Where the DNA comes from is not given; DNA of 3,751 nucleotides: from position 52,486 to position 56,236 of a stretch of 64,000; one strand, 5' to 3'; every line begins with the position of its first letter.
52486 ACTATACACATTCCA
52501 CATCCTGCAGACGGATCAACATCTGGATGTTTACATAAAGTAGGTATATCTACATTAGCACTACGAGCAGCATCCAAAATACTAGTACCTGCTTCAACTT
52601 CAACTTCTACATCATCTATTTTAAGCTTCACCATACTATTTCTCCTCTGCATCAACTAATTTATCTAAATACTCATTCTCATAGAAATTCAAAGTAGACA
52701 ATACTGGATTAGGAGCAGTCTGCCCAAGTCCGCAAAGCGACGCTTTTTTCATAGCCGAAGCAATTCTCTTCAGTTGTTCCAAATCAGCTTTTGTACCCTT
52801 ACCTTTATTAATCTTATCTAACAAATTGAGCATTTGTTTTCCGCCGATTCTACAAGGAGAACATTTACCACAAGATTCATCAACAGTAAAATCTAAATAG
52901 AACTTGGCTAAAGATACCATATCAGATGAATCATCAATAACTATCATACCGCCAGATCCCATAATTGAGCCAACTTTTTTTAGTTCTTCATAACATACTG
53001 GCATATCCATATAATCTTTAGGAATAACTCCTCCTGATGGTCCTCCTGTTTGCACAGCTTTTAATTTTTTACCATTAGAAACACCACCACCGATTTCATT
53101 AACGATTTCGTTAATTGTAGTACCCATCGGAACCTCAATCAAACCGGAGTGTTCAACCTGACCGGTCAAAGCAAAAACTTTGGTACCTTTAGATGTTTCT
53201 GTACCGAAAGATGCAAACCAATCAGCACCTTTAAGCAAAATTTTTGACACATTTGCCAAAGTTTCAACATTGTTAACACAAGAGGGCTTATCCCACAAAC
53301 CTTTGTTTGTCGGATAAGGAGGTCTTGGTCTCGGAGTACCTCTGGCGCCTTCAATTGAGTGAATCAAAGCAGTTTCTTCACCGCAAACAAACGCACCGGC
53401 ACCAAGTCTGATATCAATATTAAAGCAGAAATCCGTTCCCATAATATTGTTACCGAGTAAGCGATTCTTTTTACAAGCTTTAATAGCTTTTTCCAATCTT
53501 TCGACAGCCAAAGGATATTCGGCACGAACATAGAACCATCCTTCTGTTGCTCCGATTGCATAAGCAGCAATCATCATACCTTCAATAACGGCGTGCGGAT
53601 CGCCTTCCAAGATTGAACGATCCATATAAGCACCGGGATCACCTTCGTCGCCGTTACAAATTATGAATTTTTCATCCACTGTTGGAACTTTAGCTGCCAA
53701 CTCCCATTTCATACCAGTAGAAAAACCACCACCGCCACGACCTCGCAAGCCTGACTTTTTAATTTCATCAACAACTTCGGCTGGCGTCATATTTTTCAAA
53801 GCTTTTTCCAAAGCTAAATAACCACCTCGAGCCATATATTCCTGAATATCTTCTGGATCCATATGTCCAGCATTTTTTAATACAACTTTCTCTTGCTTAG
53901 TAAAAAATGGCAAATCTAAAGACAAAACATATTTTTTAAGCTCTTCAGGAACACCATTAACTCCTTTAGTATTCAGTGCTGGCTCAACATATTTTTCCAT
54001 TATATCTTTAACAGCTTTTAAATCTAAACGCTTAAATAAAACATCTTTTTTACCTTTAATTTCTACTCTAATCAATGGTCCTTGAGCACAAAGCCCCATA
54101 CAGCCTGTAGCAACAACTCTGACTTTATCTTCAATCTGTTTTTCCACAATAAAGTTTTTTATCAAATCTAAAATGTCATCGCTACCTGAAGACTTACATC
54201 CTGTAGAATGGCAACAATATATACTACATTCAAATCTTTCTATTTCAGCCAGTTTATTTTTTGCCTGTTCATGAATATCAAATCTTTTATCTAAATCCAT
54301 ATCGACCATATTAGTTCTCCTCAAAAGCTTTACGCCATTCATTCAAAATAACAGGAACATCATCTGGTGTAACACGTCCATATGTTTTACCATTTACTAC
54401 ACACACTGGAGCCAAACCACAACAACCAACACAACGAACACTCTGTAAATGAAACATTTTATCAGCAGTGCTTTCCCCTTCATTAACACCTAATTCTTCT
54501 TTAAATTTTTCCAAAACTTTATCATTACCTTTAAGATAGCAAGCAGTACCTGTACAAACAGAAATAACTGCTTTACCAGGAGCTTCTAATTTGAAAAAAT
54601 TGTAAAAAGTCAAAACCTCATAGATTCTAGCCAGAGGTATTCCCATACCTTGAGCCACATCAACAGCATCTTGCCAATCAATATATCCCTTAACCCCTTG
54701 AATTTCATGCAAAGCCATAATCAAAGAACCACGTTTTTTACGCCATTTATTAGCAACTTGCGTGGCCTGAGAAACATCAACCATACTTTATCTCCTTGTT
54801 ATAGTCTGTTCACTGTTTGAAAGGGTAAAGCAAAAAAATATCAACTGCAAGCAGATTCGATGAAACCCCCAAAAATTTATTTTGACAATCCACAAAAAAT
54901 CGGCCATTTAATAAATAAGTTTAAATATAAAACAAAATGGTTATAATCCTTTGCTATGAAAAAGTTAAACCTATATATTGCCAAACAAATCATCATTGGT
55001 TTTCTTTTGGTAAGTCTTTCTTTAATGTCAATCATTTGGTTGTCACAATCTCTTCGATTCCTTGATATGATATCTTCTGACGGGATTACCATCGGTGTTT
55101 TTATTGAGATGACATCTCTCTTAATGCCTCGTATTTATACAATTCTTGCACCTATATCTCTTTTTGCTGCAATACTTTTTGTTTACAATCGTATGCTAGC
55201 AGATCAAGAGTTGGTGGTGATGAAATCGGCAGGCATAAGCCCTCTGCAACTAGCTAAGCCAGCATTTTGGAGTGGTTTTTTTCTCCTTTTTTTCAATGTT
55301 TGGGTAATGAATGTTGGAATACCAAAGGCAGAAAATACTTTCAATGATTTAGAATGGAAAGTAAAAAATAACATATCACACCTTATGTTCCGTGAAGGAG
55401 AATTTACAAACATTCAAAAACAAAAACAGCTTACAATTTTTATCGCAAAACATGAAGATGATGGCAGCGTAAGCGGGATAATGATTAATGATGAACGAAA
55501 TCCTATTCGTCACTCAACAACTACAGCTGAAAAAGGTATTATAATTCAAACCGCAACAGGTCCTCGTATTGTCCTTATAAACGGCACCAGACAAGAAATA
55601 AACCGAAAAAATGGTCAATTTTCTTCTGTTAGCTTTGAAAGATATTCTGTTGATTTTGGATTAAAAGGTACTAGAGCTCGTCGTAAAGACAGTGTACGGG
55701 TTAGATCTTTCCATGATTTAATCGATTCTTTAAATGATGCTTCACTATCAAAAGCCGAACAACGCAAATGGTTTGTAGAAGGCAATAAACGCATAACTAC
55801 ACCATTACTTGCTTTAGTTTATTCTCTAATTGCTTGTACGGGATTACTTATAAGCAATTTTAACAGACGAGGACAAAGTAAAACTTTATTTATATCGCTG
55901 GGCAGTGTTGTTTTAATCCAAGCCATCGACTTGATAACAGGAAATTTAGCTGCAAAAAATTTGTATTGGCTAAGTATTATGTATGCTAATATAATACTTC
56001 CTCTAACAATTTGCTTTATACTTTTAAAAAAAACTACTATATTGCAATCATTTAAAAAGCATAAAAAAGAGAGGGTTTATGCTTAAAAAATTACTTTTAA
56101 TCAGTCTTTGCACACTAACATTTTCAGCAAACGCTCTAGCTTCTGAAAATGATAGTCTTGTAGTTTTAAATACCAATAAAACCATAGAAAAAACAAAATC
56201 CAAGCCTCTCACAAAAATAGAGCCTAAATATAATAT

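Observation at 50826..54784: Complete hydCBA-type trimeric [FeFe]-hydrogenase operon in an AT-rich, endosymbiont-like proteobacterial genome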

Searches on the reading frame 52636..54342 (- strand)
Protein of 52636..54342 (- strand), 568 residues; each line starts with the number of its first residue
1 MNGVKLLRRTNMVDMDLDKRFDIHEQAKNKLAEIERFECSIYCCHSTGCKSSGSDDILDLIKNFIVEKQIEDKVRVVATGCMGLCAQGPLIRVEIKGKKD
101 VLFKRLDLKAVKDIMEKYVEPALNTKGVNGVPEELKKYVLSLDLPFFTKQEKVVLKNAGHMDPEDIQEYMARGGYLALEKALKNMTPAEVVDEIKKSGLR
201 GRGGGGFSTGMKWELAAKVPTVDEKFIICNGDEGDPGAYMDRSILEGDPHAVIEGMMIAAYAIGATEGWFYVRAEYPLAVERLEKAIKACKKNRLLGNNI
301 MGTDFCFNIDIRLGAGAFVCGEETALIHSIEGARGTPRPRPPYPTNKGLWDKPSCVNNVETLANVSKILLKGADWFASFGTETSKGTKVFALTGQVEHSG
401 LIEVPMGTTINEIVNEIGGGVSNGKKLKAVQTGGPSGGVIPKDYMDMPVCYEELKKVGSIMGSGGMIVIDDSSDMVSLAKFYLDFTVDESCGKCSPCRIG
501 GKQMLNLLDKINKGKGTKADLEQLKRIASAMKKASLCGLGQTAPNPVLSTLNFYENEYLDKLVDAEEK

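Call 3: search_protein_families(library=pfam, proteins=[window:52636-54342:-])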
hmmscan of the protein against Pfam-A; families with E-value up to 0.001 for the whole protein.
window:52636-54342:- (568 aa): 6 families
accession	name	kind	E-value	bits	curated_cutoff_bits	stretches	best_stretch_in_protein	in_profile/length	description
PF01512.22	Complex1_51K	-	6.2e-45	153.2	31.2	1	194-366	1-149/150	Nuo51 FMN-binding domain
PF10589.14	NADH_4Fe-4S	-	1.3e-30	105.5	23.5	1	478-559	2-83/85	NADH-ubiquinone oxidoreductase-F iron-sulfur binding region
PF01257.25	2Fe-2S_thioredx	-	2.6e-06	27.8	24.8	1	39-118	66-144/145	Thioredoxin-like [2Fe-2S] ferredoxin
PF10531.15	SLBB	-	7e-06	26.2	27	1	389-439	1-54/55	SLBB domain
PF22461.2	SLBB_2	-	2.9e-05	24.5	27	1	389-435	2-49/79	SLBB domain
PF07845.16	DUF1636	-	0.00076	20.3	31.6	0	54-139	22-111/117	Protein of unknown function (DUF1636)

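Call 4: search_protein_families(library=ncbifam, proteins=[window:52636-54342:-])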
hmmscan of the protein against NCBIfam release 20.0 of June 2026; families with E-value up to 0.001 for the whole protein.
window:52636-54342:- (568 aa): 9 families
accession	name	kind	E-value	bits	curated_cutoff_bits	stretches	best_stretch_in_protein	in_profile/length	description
TIGR01959.1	nuoF_fam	equivalog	3.8e-142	473.5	558.65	1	156-560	4-408/410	NADH-quinone oxidoreductase subunit NuoF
NF008436.0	PRK11278.1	equivalog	5.5e-115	384.8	749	1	162-559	23-423/448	NADH-quinone oxidoreductase subunit NuoF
NF010120.0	PRK13596.1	equivalog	5.7e-113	377.7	389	1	151-561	5-416/433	NADH-quinone oxidoreductase subunit NuoF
TIGR04481.1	PR_assoc_PrdC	equivalog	2.6e-12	46.3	490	1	187-438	73-286/425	proline reductase-associated electron transfer protein PrdC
NF003454.1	PRK05035.1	equivalog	1.5e-11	43.5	345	1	181-441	117-338/556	electron transport complex subunit RsxC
TIGR01945.1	rnfC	subfamily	5.4e-11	41.7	245.95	1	179-290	113-221/435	RnfABCDGE type electron transport complex subunit C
NF041612.1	fdxn_Clost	equivalog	3.9e-07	30.6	150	1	42-121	17-93/102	2Fe-2S ferredoxin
TIGR01958.1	nuoE_fam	subfamily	0.00021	21.4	142.4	1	40-118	70-147/148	NADH-quinone oxidoreductase subunit NuoE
NF041613.1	fdxn_Azotob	equivalog_domain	0.00039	20.6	195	1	48-94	23-69/107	2Fe-2S ferredoxin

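Call 9: search_solved_structures(query=window:52636-54342:-, show_alignments=2)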
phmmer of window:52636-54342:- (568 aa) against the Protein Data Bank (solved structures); distinct sequences matched with E-value up to 0.001: 65 (the best 60 are shown).
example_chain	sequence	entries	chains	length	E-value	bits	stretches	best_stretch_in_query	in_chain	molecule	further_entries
7t2r_B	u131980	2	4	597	2.5e-198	663.6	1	39-564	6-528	NiFe hydrogenase subunit B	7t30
7q4v_B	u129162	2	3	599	3.3e-191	640.1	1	40-561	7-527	Iron hydrogenase HydB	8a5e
9n5u_B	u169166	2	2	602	2e-177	594.6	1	51-560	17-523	NfnB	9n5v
8a6t_B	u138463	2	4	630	2.8e-175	587.5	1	25-561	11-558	Electron bifurcating hydrogenase subunit HydB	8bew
9bov_B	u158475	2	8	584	1.3e-173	582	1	51-564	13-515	NADH dehydrogenase (Quinone)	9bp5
7q4w_B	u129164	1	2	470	1e-170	572.5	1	166-561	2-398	Iron hydrogenase HydB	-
8oh5_B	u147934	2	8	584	1.7e-170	571.7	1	70-561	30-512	NAD-reducing hydrogenase subunit HoxF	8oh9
9mqx_B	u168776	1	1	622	5.1e-161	540.4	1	43-560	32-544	NADH:ubiquinone oxidoreductase, NADH-binding (51 kD) subunit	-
7p5h_B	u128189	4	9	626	2.7e-159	534.7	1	32-560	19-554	Fe-hydrogenase, subunit beta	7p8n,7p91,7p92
2fug_1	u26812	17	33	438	4.7e-116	392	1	156-559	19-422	NADH-quinone oxidoreductase chain 1 | NADH-QUINONE OXIDOREDUCTASE SUBUNIT 1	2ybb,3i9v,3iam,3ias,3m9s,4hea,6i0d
6vw7_B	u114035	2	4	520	1.9e-115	390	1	51-557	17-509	NAD-dependent formate dehydrogenase beta subunit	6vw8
6tg9_B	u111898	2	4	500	1.3e-111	377.3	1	140-555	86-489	Formate dehydrogenase subunit beta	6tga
9wxb_C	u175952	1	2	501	1.6e-111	377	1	140-557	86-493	Formate dehydrogenase beta subunit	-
7q5y_C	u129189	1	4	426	1.9e-106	360.2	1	153-558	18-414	NADH-quinone oxidoreductase subunit F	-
9fe7_B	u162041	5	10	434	2e-106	360.2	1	153-558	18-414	NADH-quinone oxidoreductase subunit F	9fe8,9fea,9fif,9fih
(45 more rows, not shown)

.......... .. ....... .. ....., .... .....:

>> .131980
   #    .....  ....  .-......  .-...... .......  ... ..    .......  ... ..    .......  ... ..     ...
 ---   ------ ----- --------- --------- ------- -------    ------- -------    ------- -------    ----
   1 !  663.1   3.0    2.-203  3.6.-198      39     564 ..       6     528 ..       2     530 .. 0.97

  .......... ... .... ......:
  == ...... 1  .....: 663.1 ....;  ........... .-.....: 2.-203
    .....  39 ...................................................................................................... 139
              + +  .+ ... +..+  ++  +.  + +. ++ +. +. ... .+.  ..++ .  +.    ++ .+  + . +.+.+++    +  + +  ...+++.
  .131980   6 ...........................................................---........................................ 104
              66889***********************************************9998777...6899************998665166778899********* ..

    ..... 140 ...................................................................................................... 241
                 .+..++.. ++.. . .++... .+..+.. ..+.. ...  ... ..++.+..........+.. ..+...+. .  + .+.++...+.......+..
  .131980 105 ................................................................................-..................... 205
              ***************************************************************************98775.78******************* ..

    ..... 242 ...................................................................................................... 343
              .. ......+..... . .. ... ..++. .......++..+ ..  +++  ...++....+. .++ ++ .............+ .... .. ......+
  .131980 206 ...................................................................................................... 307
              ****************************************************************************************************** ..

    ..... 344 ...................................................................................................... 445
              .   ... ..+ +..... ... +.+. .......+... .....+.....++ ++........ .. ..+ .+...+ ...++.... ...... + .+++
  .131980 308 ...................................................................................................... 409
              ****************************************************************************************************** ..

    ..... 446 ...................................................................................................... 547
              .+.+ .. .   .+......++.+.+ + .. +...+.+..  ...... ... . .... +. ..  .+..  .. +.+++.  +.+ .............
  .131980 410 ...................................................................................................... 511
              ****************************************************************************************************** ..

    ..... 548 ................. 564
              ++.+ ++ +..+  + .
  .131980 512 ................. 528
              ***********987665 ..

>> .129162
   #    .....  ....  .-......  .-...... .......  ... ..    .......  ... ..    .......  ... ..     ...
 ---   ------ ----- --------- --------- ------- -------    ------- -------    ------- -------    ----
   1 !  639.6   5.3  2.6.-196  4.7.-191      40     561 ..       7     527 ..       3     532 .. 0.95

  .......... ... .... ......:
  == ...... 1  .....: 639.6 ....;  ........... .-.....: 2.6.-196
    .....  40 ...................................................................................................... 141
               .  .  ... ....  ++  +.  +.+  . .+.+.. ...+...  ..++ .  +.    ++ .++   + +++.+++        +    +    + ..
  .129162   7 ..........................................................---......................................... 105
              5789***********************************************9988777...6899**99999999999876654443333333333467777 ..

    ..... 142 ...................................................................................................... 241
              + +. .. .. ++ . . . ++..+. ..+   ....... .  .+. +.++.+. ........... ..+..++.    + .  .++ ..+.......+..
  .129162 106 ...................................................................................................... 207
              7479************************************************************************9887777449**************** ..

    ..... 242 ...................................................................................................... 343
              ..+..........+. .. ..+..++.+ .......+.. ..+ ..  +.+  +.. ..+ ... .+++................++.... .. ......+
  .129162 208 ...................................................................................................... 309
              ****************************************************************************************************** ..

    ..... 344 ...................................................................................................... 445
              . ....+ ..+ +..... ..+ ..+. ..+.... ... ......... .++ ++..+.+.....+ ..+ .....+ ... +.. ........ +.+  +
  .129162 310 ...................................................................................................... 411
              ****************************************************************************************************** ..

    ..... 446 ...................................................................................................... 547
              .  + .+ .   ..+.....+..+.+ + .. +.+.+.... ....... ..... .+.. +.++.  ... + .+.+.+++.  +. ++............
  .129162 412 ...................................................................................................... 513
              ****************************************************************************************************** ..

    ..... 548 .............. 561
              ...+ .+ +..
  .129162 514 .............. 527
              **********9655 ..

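Call 50: search_protein_families(library=pfam, proteins=[P0121, P0123, P0168, P0128], max_evalue=0.0001)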
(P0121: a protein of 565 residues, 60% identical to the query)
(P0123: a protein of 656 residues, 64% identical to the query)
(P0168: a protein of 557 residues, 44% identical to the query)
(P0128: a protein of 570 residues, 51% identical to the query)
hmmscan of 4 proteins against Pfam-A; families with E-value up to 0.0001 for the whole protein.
P0121 (565 aa): 4 families
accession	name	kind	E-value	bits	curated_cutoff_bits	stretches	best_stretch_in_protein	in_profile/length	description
PF01512.22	Complex1_51K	-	8.1e-46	156.1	31.2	1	179-352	1-149/150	Nuo51 FMN-binding domain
PF10589.14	NADH_4Fe-4S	-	9.1e-31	106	23.5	1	462-545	1-84/85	NADH-ubiquinone oxidoreductase-F iron-sulfur binding region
PF10531.15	SLBB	-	6.1e-06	26.4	27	1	375-424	1-54/55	SLBB domain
PF01257.25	2Fe-2S_thioredx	-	8e-05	23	24.8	0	24-77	68-125/145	Thioredoxin-like [2Fe-2S] ferredoxin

P0123 (656 aa): 3 families
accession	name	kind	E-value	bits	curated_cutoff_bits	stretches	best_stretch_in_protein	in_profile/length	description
PF01512.22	Complex1_51K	-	7.9e-44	149.6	31.2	1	266-436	2-149/150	Nuo51 FMN-binding domain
PF10589.14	NADH_4Fe-4S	-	3.2e-30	104.3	23.5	1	547-629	1-83/85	NADH-ubiquinone oxidoreductase-F iron-sulfur binding region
PF10531.15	SLBB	-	1.6e-06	28.2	27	1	459-509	1-54/55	SLBB domain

P0168 (557 aa): 3 families
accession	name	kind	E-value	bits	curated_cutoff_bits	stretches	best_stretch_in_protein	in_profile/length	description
PF01512.22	Complex1_51K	-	7.3e-43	146.5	31.2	1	184-355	1-149/150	Nuo51 FMN-binding domain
PF10589.14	NADH_4Fe-4S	-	2.5e-27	95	23.5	1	467-549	2-84/85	NADH-ubiquinone oxidoreductase-F iron-sulfur binding region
PF10531.15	SLBB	-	8.2e-07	29.2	27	1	380-415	3-38/55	SLBB domain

P0128 (570 aa): 4 families
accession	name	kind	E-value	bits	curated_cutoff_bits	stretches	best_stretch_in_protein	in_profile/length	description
PF01512.22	Complex1_51K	-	3.5e-46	157.2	31.2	1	185-354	2-148/150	Nuo51 FMN-binding domain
PF10589.14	NADH_4Fe-4S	-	3.8e-35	120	23.5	1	466-550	1-85/85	NADH-ubiquinone oxidoreductase-F iron-sulfur binding region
PF01257.25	2Fe-2S_thioredx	-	2.9e-07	30.9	24.8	1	44-120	65-144/145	Thioredoxin-like [2Fe-2S] ferredoxin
PF10531.15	SLBB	-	1.1e-05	25.6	27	1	379-414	2-37/55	SLBB domain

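Call 56: find_encoding_contigs(protein=P0121, flank=8000, max_places=2)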
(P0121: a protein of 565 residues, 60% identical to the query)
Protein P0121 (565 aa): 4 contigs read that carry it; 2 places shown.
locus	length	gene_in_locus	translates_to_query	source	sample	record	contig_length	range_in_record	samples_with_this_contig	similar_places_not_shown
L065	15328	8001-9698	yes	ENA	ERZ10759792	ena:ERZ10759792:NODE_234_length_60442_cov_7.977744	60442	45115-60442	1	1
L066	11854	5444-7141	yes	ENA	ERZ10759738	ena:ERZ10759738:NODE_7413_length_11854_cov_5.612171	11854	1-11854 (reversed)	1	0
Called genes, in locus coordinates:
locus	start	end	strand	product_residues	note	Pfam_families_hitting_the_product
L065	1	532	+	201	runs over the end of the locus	PF01195:Pept_tRNA_hydro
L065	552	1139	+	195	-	-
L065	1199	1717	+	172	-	PF00436:SSB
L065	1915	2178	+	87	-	PF01084:Ribosomal_S18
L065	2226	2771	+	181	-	PF01281:Ribosomal_L9_N, PF03948:Ribosomal_L9_C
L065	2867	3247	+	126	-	PF13534:Fer4_17 (faint)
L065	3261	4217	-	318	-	PF00389:2-Hacid_dh, PF02826:2-Hacid_dh_C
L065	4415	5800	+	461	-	PF00772:DnaB, PF13481:AAA_25, PF03796:DnaB_C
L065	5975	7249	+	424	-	-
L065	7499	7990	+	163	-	PF01257:2Fe-2S_thioredx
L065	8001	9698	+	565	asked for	PF01512:Complex1_51K, PF10531:SLBB (weak), PF10589:NADH_4Fe-4S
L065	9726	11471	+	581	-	PF00111:Fer2 (weak), PF13510:Fer2_4, PF13237:Fer4_10 (faint), PF10588:NADH-G_4Fe-4S_3, PF12838:Fer4_7, PF00037:Fer4 (weak), PF02906:Fe_hyd_lg_C, PF02256:Fe_hyd_SSU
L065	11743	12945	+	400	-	PF00924:MS_channel_2nd, PF21082:MS_channel_3rd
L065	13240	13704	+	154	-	PF02130:YbeY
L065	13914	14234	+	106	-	PF01909:NTP_transf_2, PF18765:Polbeta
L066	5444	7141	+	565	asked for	PF01512:Complex1_51K, PF10531:SLBB (weak), PF10589:NADH_4Fe-4S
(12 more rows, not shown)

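Call 57: find_encoding_contigs(protein=P0123, flank=8000, max_places=2)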
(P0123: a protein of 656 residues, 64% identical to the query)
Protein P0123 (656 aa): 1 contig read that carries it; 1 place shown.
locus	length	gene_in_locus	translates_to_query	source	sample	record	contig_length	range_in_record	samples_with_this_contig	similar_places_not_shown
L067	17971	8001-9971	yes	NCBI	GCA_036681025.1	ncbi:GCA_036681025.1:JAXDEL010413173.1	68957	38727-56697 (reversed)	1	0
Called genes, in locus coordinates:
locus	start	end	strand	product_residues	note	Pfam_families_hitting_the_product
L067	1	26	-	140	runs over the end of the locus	PF05066:HARE-HTH (weak)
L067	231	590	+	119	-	PF03235:GmrSD_N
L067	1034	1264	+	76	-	-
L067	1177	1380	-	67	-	-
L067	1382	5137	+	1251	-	-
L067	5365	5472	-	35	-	-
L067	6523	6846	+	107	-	PF02452:PemK_toxin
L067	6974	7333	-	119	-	PF00190:Cupin_1, PF14667:Polysacc_synt_C (weak), PF01050:MannoseP_isomer (weak), PF02311:AraC_binding, PF07883:Cupin_2, PF05899:Cupin_3 (weak)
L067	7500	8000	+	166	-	PF01257:2Fe-2S_thioredx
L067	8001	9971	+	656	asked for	PF01512:Complex1_51K, PF10531:SLBB (weak), PF10589:NADH_4Fe-4S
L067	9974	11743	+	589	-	PF13510:Fer2_4, PF00037:Fer4 (faint), PF10588:NADH-G_4Fe-4S_3, PF13237:Fer4_10 (faint), PF12838:Fer4_7, PF13187:Fer4_9 (weak), PF02906:Fe_hyd_lg_C, PF02256:Fe_hyd_SSU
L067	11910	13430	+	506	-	PF00474:SSF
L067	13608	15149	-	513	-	PF02310:B12-binding, PF04055:Radical_SAM, PF13311:DUF4080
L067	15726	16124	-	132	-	PF00383:dCMP_cyt_deam_1, PF08211:dCMP_cyt_deam_2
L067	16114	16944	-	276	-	PF01048:PNP_UDP_1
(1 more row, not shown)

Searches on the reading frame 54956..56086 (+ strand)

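Call 3: search_protein_families(library=pfam, proteins=[window:54956-56086:+])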
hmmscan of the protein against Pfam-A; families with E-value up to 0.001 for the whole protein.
window:54956-56086:+ (376 aa): 1 family
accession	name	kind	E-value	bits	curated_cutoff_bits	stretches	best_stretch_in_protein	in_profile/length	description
PF03739.19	LptF_LptG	-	2.6e-64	217.9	27.9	1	7-358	2-352/353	Lipopolysaccharide export system permease LptF/LptG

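Call 4: search_protein_families(library=ncbifam, proteins=[window:54956-56086:+])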
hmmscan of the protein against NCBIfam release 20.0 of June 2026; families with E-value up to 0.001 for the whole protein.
window:54956-56086:+ (376 aa): 2 families
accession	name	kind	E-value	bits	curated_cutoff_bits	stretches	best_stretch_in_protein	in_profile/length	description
TIGR04407.1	LptF_YjgP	equivalog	2.9e-70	236.7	230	1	5-357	3-345/347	LPS export ABC transporter permease LptF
TIGR04408.1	LptG_lptG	equivalog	2.6e-26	92.1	240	1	4-356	2-347/351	LPS export ABC transporter permease LptG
